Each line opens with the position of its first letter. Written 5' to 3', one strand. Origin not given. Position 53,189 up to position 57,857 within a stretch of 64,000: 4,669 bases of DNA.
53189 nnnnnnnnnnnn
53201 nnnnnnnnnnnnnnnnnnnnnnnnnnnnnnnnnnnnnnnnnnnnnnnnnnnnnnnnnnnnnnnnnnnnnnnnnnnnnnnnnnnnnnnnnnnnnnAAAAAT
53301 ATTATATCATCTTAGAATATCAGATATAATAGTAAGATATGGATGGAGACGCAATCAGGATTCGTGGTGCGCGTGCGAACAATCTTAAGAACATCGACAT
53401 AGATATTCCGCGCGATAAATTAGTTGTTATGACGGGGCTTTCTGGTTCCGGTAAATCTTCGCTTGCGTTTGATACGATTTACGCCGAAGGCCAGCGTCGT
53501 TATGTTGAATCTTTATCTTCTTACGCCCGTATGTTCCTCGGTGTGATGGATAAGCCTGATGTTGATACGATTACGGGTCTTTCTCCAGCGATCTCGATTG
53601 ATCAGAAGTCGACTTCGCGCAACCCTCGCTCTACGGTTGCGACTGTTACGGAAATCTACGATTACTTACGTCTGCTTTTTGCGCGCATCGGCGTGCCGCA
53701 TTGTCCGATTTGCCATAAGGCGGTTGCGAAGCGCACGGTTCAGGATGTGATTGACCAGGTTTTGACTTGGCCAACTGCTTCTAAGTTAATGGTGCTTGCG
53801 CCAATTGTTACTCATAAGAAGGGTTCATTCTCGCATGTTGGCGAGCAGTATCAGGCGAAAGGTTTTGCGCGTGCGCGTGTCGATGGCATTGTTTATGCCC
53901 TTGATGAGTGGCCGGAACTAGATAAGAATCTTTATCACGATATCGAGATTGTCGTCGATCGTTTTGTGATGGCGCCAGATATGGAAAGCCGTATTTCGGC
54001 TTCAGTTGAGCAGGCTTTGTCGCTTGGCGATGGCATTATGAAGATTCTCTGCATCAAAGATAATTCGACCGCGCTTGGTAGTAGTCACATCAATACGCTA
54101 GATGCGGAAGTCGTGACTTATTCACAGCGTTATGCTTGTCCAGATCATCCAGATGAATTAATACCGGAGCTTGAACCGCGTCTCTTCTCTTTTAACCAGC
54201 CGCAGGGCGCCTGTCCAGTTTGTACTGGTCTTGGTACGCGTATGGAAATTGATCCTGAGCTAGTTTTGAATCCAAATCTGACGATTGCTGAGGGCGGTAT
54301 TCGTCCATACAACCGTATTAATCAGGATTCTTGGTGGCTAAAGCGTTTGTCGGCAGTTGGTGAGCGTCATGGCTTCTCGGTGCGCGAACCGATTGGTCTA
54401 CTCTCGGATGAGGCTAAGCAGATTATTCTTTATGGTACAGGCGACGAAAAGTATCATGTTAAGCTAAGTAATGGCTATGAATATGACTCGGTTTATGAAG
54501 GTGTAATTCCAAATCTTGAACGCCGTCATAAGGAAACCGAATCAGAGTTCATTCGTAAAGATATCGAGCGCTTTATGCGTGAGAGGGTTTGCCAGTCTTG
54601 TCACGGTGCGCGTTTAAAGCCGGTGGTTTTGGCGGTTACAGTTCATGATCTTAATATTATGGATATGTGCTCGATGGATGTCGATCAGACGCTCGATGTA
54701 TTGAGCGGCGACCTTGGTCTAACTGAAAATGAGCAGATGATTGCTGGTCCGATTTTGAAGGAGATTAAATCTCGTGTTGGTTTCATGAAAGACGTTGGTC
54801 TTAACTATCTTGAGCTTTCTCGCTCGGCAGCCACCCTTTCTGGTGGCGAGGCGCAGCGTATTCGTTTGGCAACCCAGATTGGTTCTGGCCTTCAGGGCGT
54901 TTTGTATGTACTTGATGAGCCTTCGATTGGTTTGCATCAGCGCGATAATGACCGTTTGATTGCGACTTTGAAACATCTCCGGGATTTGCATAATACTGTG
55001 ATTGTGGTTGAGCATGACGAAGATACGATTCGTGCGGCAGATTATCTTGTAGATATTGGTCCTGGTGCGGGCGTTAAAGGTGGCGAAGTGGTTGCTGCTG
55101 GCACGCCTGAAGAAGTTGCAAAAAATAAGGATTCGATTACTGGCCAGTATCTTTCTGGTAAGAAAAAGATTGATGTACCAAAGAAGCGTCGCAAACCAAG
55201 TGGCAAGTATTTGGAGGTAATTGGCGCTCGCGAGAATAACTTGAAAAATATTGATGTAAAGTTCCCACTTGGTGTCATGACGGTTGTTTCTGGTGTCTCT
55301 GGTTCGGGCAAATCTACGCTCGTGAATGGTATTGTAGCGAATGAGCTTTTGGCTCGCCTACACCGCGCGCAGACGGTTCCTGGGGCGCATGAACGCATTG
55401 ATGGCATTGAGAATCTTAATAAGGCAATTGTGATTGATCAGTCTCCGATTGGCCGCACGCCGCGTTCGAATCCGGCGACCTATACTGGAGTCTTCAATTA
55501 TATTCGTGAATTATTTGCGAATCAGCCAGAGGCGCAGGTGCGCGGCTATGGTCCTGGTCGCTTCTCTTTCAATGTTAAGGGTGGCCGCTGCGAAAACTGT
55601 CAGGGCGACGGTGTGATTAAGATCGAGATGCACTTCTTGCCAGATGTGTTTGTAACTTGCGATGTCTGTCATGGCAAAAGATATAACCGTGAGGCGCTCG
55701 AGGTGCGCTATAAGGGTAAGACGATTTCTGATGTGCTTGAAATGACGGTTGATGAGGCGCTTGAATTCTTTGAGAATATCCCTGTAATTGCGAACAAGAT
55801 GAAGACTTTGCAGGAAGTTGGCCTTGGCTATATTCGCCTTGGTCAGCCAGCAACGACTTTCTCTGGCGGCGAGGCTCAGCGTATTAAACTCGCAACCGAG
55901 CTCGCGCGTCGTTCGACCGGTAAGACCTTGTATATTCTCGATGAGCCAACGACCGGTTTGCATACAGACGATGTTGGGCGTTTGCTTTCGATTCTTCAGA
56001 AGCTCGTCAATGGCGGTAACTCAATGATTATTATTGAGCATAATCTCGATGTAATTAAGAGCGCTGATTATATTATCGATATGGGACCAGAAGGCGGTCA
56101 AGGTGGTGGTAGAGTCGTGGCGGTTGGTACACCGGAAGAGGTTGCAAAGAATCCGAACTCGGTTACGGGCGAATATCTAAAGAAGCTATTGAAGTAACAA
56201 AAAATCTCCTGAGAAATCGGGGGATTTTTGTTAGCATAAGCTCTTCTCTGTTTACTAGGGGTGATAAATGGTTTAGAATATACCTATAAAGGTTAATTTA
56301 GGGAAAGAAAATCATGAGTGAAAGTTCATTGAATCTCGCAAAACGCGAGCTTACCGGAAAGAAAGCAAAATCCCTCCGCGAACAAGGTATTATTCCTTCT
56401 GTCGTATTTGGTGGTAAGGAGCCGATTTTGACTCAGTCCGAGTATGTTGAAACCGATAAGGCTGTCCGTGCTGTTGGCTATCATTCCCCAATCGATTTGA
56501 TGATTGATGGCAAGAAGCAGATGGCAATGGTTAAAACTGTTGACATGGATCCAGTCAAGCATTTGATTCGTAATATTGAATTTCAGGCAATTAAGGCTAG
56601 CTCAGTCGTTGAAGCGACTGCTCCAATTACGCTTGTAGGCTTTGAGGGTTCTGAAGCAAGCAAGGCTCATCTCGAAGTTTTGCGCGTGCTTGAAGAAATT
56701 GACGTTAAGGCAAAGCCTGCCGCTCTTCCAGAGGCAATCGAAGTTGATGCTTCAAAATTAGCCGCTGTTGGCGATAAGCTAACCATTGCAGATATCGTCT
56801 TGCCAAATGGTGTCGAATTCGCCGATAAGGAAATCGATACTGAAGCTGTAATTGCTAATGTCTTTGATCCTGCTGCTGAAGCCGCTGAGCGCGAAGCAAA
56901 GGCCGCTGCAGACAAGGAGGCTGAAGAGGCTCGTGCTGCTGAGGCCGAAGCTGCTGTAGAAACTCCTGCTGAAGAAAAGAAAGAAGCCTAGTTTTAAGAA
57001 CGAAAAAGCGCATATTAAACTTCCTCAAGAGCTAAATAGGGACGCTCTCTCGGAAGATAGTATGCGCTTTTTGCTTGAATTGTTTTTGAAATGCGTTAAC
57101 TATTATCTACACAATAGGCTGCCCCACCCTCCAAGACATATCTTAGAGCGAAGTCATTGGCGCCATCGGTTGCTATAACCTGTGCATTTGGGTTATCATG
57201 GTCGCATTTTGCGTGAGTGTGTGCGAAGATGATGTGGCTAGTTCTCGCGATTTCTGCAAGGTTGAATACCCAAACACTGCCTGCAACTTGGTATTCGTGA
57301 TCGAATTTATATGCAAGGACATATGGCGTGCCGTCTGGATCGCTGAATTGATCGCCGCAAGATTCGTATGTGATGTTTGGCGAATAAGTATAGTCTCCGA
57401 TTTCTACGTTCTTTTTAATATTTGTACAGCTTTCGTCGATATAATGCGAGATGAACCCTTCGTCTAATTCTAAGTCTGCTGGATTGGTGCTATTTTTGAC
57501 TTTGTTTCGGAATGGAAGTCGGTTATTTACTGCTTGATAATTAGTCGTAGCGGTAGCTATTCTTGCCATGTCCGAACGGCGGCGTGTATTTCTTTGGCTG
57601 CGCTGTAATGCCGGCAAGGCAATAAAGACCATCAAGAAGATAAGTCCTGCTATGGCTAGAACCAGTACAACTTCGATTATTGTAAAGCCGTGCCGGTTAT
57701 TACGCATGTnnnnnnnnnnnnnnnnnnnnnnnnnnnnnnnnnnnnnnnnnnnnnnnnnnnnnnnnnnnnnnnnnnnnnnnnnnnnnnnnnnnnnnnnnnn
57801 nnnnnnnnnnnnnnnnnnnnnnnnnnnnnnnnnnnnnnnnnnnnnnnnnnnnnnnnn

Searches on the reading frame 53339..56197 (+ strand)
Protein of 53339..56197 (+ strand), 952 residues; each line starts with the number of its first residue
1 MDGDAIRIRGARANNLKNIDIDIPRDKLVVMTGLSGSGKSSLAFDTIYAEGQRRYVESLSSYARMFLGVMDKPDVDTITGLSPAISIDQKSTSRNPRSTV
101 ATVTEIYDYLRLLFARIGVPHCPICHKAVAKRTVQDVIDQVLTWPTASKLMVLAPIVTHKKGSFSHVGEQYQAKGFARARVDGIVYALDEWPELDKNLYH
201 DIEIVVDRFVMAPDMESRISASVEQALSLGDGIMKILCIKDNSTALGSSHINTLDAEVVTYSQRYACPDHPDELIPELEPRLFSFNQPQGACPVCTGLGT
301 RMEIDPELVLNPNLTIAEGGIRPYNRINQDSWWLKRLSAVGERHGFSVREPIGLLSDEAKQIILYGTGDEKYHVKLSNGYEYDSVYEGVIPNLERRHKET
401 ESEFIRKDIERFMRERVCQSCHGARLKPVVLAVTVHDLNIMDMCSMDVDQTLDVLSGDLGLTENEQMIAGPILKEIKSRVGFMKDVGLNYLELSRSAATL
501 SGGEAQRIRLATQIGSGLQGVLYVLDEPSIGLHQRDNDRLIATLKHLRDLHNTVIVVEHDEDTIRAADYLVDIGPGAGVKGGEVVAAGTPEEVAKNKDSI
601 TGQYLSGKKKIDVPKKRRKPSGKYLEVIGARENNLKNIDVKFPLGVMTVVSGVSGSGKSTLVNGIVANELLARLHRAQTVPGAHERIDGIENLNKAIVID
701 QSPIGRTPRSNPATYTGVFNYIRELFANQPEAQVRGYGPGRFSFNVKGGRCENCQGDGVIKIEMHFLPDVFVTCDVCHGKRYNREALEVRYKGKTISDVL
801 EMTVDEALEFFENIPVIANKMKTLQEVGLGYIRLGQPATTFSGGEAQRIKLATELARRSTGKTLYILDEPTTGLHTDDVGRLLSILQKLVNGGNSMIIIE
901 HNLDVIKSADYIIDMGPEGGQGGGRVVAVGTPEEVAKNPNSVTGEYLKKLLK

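Call 53: search_protein_families(library=pfam, proteins=[window:53339-56197:+], max_evalue=0.001)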
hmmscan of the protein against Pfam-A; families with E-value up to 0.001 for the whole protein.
window:53339-56197:+ (952 aa): 13 families
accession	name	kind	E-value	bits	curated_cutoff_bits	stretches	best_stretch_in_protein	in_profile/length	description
PF17760.6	UvrA_inter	-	4.9e-34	116.9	23.3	1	133-237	2-106/109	UvrA interaction domain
PF17755.6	UvrA_DNA-bind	-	5.3e-28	98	23.2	1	305-411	1-110/110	UvrA DNA-binding domain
PF00005.33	ABC_tran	-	4.4e-20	73.1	25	1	817-872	85-137/137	ABC transporter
PF02463.25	SMC_N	-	6.5e-11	42.5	40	0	840-915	136-211/220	RecF/RecN/SMC N terminal domain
PF13555.12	AAA_29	-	1.9e-07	31.1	27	0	641-666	18-43/61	P-loop containing region of AAA domain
PF03193.22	RsgA_GTPase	-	4e-06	27.2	30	0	632-669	94-130/174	RsgA GTPase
PF13671.12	AAA_33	-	3.2e-05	24.7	27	0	28-43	1-16/143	AAA domain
PF20703.3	nSTAND1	-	4.3e-05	23.7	27.1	0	647-673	35-61/379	Novel STAND NTPase 1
PF13191.12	AAA_16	-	4.4e-05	24.5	32.6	0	648-685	27-61/167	AAA ATPase domain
PF13401.12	AAA_22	-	6e-05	23.8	27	0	647-667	7-27/130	AAA domain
PF13304.12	AAA_21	-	0.00012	22.7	27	0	836-883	233-280/304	AAA domain, putative AbiEii toxin, Type IV TA system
PF00684.25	DnaJ_CXXCXGXG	-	0.00015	22.4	32.7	0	749-781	16-51/65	DnaJ central domain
PF12399.14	BCA_ABC_TP_C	-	0.0003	20.8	25.5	0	925-939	1-15/27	Branched-chain amino acid ATP-binding cassette transporter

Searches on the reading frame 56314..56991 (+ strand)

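Call 53: search_protein_families(library=pfam, proteins=[window:56314-56991:+], max_evalue=0.001)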
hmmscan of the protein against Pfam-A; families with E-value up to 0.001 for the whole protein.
window:56314-56991:+ (225 aa): 2 families
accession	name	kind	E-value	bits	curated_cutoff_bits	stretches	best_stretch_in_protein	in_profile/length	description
PF14693.11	Ribosomal_TL5_C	-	4.4e-15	56.2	27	1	99-184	2-81/84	Ribosomal protein TL5, C-terminal domain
PF01386.24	Ribosomal_L25p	-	5.1e-14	53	23.6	1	6-90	1-82/82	Ribosomal L25p family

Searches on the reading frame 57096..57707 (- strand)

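Call 53: search_protein_families(library=pfam, proteins=[window:57096-57707:-], max_evalue=0.001)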
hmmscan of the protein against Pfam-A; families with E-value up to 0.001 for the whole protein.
window:57096-57707:- (203 aa): 1 family
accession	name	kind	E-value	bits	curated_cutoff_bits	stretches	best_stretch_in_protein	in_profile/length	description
PF07963.17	N_methyl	-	1.6e-06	27.9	21.2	1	2-28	1-27/27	Prokaryotic N-terminal methylation motif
